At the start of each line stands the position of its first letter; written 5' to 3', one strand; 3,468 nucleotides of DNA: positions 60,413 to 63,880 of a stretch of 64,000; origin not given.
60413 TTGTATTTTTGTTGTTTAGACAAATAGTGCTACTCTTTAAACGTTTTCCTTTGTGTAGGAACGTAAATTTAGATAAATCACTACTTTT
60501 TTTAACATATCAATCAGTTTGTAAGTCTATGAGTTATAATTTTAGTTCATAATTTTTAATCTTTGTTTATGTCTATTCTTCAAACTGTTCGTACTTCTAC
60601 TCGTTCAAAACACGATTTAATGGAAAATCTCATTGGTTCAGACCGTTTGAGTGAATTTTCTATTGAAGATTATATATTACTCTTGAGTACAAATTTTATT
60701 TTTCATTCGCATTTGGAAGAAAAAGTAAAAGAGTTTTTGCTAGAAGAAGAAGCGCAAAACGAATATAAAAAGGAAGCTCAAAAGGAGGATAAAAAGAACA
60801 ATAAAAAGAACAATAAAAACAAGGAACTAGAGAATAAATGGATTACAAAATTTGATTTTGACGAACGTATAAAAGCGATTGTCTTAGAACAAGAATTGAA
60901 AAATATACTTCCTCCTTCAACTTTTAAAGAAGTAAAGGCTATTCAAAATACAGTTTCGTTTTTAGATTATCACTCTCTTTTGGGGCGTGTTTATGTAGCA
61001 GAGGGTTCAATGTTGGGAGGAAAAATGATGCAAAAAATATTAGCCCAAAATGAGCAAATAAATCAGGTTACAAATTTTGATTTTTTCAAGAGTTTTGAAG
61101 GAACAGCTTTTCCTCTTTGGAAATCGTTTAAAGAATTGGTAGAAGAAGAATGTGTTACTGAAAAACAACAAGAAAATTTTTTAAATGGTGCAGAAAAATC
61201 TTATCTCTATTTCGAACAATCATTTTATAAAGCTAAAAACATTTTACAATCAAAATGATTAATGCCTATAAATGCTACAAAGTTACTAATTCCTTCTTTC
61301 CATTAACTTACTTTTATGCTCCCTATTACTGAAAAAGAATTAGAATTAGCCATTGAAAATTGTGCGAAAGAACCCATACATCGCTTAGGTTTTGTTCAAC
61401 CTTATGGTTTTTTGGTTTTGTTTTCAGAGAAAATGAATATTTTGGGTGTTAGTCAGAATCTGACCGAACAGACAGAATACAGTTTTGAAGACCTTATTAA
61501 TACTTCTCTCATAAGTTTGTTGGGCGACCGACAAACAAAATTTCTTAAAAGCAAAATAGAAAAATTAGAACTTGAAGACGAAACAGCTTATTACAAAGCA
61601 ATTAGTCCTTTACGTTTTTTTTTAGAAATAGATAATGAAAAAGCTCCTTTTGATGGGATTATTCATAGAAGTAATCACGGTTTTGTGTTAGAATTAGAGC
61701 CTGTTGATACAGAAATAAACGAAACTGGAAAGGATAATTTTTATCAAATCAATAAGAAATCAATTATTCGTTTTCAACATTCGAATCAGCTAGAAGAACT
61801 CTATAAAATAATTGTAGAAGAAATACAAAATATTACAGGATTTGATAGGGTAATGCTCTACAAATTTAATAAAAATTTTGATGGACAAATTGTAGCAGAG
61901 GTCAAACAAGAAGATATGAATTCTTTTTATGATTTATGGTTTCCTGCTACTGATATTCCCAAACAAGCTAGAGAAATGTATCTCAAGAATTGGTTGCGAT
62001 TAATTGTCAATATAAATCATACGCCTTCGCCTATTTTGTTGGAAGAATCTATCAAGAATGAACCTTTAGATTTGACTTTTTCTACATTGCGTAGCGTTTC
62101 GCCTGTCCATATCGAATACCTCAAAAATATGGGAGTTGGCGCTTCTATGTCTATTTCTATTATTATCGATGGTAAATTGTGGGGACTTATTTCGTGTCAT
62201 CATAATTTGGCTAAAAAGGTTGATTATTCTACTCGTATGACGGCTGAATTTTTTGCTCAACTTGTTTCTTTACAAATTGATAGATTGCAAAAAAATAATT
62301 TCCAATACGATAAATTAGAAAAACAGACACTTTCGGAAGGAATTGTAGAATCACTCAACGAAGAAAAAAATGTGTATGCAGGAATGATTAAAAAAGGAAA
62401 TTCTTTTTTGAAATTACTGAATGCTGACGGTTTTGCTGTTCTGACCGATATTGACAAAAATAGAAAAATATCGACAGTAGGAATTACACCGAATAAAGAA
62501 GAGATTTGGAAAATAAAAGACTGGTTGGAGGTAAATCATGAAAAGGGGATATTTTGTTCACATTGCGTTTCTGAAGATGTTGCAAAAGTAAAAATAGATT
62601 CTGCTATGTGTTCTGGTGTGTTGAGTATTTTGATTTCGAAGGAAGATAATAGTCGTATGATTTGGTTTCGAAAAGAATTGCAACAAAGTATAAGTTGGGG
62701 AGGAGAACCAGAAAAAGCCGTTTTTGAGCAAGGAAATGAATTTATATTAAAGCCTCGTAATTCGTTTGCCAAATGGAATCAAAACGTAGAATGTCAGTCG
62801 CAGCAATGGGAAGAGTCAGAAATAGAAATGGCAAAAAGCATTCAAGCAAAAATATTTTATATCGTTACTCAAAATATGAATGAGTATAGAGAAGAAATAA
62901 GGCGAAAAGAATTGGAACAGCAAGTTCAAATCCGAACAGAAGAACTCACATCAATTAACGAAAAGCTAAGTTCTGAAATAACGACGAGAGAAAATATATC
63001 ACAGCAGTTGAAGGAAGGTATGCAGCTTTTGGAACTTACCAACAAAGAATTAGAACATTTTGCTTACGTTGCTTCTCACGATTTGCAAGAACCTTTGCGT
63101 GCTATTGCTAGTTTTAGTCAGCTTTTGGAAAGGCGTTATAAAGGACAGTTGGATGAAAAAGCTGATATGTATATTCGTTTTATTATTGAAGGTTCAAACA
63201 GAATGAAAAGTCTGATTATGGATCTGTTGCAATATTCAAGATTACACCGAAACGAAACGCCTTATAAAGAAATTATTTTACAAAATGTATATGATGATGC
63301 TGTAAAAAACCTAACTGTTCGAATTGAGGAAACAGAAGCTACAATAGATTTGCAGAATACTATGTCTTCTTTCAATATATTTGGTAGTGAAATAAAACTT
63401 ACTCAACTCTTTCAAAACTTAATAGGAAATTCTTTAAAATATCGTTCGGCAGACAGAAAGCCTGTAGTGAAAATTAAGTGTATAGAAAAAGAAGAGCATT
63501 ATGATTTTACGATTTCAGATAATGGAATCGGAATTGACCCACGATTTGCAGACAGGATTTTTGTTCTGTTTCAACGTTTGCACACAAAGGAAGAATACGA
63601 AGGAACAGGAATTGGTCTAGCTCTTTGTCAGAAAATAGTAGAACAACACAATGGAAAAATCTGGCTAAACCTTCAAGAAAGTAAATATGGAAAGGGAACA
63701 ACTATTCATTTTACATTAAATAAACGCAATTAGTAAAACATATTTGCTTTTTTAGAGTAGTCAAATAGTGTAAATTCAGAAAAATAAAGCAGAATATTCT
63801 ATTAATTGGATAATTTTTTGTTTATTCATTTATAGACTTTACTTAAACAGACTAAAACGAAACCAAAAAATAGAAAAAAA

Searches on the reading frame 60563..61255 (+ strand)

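Call 57: search_protein_families(library=pfam, proteins=[window:60563-61255:+], max_evalue=0.001)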
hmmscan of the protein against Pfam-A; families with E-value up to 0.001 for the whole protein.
window:60563-61255:+ (231 aa): 1 family
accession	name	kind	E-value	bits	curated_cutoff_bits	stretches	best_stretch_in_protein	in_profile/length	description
PF01126.25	Heme_oxygenase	-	6e-09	36.4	23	1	5-221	3-202/204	Heme oxygenase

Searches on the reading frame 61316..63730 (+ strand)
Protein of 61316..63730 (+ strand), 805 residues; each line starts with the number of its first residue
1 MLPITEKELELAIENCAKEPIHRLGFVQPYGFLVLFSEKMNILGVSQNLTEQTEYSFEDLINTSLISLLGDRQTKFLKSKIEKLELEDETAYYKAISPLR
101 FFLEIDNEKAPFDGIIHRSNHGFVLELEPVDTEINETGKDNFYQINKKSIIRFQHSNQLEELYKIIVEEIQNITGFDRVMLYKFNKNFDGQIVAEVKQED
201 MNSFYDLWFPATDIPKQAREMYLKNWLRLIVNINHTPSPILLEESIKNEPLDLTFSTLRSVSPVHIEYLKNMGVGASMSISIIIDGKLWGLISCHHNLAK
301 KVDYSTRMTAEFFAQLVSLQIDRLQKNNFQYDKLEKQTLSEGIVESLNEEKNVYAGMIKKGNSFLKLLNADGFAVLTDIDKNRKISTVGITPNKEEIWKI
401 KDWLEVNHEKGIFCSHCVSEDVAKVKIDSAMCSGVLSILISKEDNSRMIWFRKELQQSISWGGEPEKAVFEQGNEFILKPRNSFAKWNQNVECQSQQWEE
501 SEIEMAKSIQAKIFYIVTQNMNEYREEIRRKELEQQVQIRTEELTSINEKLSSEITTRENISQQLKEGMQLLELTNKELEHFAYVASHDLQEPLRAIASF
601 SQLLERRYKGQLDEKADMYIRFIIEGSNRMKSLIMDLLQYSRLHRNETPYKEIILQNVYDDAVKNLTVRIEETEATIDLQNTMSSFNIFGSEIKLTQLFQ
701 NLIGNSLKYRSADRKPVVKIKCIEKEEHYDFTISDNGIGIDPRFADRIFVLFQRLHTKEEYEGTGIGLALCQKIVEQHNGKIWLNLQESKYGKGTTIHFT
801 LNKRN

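Call 57: search_protein_families(library=pfam, proteins=[window:61316-63730:+], max_evalue=0.001)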
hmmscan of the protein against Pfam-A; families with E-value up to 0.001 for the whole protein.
window:61316-63730:+ (805 aa): 6 families
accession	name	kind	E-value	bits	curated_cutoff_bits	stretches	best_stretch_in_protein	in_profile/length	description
PF00360.26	PHY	-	7.4e-41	139.9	27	1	338-520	3-181/183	Phytochrome region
PF02518.31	HATPase_c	-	2.7e-26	92.6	26.4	1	691-803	2-109/111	Histidine kinase-, DNA gyrase B-, and HSP90-like ATPase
PF01590.32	GAF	-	8.9e-15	55.8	22.4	1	159-321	2-133/133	GAF domain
PF08446.17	PAS_2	-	9.3e-15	55.7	21.4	1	16-130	1-107/107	PAS fold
PF00512.31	HisKA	-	1e-11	45.2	26.9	1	580-644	3-64/66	His Kinase A (phospho-acceptor) domain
PF14501.12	HATPase_c_5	-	0.00062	20.1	22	1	693-791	4-95/102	GHKL domain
